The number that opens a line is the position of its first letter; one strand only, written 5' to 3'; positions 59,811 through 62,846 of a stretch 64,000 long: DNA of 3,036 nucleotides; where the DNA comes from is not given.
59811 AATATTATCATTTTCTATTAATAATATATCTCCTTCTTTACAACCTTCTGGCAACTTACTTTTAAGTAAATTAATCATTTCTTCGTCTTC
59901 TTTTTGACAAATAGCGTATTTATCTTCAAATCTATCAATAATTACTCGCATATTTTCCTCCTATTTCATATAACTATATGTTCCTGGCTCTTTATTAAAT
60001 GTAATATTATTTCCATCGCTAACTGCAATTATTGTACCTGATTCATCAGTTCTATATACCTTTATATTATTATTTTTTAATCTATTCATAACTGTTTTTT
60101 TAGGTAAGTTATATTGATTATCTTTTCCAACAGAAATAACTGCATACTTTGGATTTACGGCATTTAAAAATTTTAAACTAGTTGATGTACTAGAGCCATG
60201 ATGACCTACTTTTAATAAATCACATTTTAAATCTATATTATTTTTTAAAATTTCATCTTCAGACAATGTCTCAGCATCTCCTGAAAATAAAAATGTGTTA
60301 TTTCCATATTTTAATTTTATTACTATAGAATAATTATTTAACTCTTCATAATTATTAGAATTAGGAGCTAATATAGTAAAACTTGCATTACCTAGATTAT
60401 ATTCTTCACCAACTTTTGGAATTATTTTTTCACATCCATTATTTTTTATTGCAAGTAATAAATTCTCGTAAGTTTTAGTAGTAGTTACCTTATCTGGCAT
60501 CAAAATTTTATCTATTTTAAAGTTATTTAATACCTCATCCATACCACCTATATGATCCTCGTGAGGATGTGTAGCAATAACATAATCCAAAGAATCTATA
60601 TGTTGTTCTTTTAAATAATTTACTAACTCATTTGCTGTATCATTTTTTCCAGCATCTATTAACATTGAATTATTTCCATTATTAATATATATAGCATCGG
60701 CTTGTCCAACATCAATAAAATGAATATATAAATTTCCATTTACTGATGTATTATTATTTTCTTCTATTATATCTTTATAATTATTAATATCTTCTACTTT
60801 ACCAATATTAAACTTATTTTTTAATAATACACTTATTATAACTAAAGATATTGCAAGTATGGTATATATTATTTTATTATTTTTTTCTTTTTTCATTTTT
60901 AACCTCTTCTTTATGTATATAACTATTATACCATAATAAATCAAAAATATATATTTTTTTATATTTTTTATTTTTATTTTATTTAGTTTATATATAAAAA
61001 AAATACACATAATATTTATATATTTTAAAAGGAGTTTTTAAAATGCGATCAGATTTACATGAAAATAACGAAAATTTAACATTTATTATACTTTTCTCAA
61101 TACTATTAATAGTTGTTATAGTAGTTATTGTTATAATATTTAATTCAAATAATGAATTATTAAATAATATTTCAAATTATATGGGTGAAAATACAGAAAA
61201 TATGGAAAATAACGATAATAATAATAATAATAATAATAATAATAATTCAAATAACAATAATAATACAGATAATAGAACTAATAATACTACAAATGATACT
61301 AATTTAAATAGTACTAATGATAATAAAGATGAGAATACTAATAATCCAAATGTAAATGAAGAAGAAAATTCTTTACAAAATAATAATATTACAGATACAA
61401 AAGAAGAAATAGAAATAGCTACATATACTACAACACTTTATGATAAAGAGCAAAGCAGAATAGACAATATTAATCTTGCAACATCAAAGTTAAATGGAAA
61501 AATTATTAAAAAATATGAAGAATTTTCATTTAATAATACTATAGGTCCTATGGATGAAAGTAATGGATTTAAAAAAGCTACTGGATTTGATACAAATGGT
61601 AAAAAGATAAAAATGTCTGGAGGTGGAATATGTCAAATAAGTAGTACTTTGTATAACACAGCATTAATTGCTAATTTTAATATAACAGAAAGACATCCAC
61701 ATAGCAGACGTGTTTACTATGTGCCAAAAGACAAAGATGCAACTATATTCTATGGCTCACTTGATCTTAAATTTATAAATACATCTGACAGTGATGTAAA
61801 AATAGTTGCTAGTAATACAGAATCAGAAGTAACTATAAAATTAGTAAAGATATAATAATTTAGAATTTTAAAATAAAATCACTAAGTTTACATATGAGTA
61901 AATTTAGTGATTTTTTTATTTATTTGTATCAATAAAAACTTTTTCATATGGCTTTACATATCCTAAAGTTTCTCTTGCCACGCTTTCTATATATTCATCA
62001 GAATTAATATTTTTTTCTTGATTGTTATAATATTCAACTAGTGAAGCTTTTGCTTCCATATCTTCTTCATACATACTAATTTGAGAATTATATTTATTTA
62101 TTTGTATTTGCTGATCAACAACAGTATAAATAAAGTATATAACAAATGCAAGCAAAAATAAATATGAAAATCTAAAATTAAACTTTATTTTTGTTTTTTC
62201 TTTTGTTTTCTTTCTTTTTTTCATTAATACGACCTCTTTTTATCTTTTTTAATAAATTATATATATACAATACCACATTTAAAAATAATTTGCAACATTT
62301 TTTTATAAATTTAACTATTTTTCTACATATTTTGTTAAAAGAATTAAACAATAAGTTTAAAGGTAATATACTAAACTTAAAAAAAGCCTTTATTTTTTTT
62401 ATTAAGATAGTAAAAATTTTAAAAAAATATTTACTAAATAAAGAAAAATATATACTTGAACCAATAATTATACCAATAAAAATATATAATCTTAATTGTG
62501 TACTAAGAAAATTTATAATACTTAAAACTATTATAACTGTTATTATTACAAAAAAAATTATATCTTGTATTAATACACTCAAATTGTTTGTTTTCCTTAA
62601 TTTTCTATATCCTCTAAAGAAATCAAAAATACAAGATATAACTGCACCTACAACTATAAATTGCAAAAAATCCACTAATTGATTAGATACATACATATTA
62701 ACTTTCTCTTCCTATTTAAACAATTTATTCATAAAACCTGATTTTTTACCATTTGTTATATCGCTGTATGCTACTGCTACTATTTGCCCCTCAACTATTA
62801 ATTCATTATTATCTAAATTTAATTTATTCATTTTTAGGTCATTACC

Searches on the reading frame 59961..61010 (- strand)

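Call 57: search_protein_families(library=pfam, proteins=[window:59961-61010:-], max_evalue=0.00001)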
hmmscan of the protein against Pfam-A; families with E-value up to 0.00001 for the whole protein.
window:59961-61010:- (349 aa): 2 families
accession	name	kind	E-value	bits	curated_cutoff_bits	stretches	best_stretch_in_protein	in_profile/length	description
PF00753.33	Lactamase_B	-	1.2e-20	74.7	22.7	1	100-295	2-195/196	Metallo-beta-lactamase superfamily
PF12706.13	Lactamase_B_2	-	3.1e-09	37.2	27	1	116-257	3-153/200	Beta-lactamase superfamily domain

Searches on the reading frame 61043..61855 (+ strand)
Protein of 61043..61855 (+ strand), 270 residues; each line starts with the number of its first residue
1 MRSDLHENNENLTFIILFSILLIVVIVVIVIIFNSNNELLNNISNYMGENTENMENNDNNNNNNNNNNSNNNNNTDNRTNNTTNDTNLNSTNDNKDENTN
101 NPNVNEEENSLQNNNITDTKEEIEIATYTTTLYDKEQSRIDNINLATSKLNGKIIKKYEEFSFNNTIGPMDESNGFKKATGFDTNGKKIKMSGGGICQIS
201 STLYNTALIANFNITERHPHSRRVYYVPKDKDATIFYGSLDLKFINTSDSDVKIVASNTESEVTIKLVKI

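Call 57: search_protein_families(library=pfam, proteins=[window:61043-61855:+], max_evalue=0.00001)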
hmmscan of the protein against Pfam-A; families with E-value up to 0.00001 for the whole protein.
window:61043-61855:+ (270 aa): 1 family
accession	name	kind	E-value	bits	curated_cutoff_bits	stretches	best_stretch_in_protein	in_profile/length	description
PF04294.18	VanW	-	2.5e-42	143.9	27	1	139-267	2-129/130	VanW like protein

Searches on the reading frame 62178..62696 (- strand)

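Call 57: search_protein_families(library=pfam, proteins=[window:62178-62696:-], max_evalue=0.00001)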
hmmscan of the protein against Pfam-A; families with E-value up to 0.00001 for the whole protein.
window:62178-62696:- (172 aa): 1 family
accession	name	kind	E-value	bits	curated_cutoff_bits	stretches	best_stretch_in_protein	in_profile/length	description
PF09578.15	Spore_YabQ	-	4.4e-14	52.8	27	1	10-88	1-79/79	Spore cortex protein YabQ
